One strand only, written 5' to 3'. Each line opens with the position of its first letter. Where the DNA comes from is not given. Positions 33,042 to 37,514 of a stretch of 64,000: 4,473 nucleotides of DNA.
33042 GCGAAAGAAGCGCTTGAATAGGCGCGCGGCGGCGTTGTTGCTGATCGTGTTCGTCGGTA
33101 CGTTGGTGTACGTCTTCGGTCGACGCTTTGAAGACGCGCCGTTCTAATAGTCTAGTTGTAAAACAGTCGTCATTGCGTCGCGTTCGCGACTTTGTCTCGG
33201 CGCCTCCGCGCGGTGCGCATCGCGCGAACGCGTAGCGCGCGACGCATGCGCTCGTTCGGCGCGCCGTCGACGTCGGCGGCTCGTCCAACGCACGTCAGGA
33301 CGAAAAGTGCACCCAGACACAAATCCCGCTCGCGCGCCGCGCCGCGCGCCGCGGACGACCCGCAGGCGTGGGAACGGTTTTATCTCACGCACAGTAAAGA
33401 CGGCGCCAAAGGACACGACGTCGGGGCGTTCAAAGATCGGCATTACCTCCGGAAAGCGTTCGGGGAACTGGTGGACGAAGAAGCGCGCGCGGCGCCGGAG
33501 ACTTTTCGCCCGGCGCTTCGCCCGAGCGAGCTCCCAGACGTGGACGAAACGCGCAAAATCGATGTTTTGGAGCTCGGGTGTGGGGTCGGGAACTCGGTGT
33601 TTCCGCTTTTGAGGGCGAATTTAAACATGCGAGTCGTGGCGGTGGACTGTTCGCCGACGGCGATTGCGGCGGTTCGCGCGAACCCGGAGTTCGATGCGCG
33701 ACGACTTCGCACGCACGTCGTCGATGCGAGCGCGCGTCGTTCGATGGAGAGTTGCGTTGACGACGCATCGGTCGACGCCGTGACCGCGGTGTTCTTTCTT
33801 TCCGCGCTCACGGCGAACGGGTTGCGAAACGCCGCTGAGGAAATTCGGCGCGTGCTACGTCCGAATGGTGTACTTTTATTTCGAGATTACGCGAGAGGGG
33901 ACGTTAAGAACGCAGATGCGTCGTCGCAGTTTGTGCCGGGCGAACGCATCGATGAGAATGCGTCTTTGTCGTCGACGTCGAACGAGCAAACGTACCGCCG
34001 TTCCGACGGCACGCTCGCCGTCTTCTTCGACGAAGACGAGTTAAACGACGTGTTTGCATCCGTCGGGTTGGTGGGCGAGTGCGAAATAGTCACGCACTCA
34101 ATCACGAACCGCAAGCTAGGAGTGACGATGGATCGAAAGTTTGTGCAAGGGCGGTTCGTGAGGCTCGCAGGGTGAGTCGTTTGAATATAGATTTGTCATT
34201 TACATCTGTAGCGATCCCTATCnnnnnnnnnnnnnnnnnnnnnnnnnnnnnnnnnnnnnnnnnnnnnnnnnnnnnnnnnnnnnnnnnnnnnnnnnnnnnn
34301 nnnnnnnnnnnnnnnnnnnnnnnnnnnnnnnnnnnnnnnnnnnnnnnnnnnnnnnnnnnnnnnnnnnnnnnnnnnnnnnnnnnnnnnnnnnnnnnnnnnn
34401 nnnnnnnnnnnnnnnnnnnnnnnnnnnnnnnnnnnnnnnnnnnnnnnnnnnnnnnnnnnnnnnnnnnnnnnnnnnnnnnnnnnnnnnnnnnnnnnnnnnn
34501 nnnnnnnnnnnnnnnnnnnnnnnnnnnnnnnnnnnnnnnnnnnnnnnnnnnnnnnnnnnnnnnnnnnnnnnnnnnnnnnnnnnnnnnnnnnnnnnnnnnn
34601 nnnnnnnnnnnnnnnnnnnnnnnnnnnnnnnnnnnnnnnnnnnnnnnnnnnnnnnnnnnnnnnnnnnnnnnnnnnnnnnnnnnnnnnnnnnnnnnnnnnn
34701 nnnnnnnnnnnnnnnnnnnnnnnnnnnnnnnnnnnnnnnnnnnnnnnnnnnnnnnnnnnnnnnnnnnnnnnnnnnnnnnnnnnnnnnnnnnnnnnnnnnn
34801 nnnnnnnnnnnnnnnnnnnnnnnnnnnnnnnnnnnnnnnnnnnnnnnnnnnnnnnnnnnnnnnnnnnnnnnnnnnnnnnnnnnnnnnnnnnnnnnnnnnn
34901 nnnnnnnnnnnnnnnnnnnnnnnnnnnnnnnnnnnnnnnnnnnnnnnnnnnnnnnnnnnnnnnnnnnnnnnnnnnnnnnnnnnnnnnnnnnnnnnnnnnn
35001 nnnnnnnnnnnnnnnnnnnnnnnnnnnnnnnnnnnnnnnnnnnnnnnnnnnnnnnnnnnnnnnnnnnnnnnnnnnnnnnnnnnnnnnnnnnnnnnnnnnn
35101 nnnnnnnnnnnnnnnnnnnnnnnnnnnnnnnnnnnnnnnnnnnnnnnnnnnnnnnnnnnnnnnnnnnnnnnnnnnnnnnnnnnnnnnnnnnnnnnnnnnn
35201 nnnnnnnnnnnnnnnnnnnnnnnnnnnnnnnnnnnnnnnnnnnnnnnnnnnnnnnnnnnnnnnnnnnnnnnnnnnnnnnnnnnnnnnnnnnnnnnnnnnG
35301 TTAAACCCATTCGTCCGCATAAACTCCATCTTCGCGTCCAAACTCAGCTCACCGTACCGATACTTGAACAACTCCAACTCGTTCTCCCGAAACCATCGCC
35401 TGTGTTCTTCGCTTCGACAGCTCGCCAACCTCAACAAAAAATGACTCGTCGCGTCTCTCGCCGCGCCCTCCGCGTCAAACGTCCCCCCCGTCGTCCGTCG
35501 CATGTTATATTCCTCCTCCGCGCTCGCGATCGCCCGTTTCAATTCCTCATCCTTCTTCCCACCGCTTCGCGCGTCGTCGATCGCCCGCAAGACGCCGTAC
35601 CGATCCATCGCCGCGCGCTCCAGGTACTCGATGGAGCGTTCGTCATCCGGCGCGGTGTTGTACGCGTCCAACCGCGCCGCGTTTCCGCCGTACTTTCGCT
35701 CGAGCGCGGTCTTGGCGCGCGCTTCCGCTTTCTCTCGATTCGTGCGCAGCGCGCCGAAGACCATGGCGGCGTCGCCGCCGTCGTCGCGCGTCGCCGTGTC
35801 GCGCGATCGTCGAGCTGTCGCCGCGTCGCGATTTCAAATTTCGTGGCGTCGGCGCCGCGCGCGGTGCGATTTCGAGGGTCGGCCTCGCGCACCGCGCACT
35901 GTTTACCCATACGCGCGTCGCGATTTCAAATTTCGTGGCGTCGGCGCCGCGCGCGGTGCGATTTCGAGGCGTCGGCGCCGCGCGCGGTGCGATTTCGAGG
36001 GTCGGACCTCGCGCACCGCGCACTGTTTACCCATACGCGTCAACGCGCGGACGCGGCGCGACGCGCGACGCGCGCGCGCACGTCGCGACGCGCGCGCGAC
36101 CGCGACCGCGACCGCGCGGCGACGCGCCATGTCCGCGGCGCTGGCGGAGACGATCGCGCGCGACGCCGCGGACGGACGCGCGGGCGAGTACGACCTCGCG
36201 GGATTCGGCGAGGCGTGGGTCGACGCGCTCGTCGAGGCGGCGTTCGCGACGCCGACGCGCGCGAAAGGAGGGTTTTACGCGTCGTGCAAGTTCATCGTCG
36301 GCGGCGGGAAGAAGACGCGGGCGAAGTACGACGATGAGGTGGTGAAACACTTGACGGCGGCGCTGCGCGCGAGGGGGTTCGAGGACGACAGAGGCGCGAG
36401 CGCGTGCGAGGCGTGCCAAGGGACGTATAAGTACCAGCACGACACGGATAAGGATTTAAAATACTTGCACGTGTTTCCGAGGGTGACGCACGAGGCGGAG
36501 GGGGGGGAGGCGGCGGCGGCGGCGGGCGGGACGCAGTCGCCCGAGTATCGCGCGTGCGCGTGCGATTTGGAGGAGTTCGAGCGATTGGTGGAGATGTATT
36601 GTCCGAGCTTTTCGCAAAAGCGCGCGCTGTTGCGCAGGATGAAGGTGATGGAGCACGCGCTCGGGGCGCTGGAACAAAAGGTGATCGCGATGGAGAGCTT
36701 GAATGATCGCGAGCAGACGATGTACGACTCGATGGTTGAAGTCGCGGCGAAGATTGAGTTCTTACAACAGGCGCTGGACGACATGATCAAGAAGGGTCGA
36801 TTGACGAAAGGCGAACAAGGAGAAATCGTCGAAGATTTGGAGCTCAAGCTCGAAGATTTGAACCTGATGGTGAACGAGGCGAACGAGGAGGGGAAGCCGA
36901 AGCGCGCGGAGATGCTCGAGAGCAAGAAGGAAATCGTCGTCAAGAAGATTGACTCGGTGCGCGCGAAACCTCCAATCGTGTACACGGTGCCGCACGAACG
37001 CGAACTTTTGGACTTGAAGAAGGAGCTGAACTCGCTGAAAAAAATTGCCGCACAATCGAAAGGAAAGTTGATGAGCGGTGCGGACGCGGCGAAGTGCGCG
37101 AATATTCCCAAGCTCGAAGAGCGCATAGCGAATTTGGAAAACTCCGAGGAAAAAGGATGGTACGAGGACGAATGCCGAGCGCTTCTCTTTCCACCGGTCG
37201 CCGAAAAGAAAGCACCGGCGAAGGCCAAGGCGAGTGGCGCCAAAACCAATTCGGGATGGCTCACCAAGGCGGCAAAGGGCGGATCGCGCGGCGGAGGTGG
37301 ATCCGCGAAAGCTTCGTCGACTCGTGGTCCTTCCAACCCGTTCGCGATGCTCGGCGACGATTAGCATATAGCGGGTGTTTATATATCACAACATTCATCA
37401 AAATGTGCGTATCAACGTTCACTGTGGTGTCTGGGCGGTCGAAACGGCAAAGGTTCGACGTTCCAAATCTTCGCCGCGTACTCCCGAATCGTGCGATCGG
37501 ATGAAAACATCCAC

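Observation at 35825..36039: Tandemly duplicated cis-module in the DNA primase (PriL) bidirectional promoter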

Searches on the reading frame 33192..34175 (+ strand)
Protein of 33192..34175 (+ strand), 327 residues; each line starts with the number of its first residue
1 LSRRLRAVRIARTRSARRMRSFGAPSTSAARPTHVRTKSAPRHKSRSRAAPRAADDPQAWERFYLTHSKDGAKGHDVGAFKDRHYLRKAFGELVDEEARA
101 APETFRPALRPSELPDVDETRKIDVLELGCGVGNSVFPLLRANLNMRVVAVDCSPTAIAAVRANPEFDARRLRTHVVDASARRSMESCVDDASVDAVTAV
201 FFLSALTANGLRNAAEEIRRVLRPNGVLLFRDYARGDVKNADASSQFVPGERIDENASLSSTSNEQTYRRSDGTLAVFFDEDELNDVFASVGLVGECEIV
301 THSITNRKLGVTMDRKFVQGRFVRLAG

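Call 18: search_protein_families(library=pfam, proteins=[window:33192-34175:+], max_evalue=0.01)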
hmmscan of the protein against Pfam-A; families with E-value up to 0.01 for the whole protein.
window:33192-34175:+ (327 aa): 9 families
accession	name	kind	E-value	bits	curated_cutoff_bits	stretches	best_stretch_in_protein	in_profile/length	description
PF13649.12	Methyltransf_25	-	2.4e-15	57.4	27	1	125-226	1-97/97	Methyltransferase domain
PF08242.18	Methyltransf_12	-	3.9e-14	53.6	30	1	126-228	1-98/98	Methyltransferase domain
PF08241.18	Methyltransf_11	-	2.5e-13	50.9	21.2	1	126-230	1-95/95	Methyltransferase domain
PF13489.12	Methyltransf_23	-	7e-11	42.6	27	1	86-294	2-160/164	Methyltransferase domain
PF13847.12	Methyltransf_31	-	2.5e-09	37.4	27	1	122-243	4-114/145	Methyltransferase domain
PF13578.12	Methyltransf_24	-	4.6e-05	24.7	26.3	1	126-233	1-105/105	Methyltransferase domain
PF05175.20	MTS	-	0.001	19.2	23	1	118-180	28-89/170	Methyltransferase small domain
PF05148.21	Methyltransf_8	-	0.0059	16.9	27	0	145-229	73-155/219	Hypothetical methyltransferase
PF05958.17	tRNA_U5-meth_tr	-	0.0062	16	23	1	116-166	196-244/357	tRNA (Uracil-5-)-methyltransferase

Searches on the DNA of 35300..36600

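Call 39: search_rna_families(source=window, start=35300, end=36600, threshold=evalue, max_evalue=1)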
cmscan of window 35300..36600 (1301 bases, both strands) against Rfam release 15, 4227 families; matches with E-value up to 1: 0.
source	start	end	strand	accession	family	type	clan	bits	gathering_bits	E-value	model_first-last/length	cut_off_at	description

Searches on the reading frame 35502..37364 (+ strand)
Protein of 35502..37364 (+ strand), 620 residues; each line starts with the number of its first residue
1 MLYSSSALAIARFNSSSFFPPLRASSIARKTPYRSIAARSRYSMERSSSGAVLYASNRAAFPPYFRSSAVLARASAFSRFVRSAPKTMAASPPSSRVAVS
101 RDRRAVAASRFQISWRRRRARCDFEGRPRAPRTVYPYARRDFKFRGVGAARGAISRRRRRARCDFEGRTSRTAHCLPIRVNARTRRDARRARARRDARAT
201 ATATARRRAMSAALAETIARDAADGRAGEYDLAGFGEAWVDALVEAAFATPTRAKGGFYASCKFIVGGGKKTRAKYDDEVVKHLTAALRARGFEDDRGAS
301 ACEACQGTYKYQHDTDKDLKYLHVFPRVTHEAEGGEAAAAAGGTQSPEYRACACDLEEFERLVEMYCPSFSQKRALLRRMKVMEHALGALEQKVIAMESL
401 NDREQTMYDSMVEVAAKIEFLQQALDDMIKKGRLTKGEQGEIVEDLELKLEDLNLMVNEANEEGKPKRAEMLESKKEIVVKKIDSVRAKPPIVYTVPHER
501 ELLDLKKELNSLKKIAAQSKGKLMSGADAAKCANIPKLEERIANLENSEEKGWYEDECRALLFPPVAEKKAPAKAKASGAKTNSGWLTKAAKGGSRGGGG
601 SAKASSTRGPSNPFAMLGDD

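Call 79: find_encoding_contigs(protein=window:35763-37364:+, flank=2000, max_places=10)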
Protein window:35763-37364:+ (533 aa): no gene with exactly this product is on record in the collection.

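Call 81: list_cluster_members(proteins=[window:35502-37364:+, window:35631-37364:+, window:35655-37364:+, window:35658-37364:+, window:35712-37364:+, window:35742-37364:+, window:35763-37364:+, window:35796-37364:+])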
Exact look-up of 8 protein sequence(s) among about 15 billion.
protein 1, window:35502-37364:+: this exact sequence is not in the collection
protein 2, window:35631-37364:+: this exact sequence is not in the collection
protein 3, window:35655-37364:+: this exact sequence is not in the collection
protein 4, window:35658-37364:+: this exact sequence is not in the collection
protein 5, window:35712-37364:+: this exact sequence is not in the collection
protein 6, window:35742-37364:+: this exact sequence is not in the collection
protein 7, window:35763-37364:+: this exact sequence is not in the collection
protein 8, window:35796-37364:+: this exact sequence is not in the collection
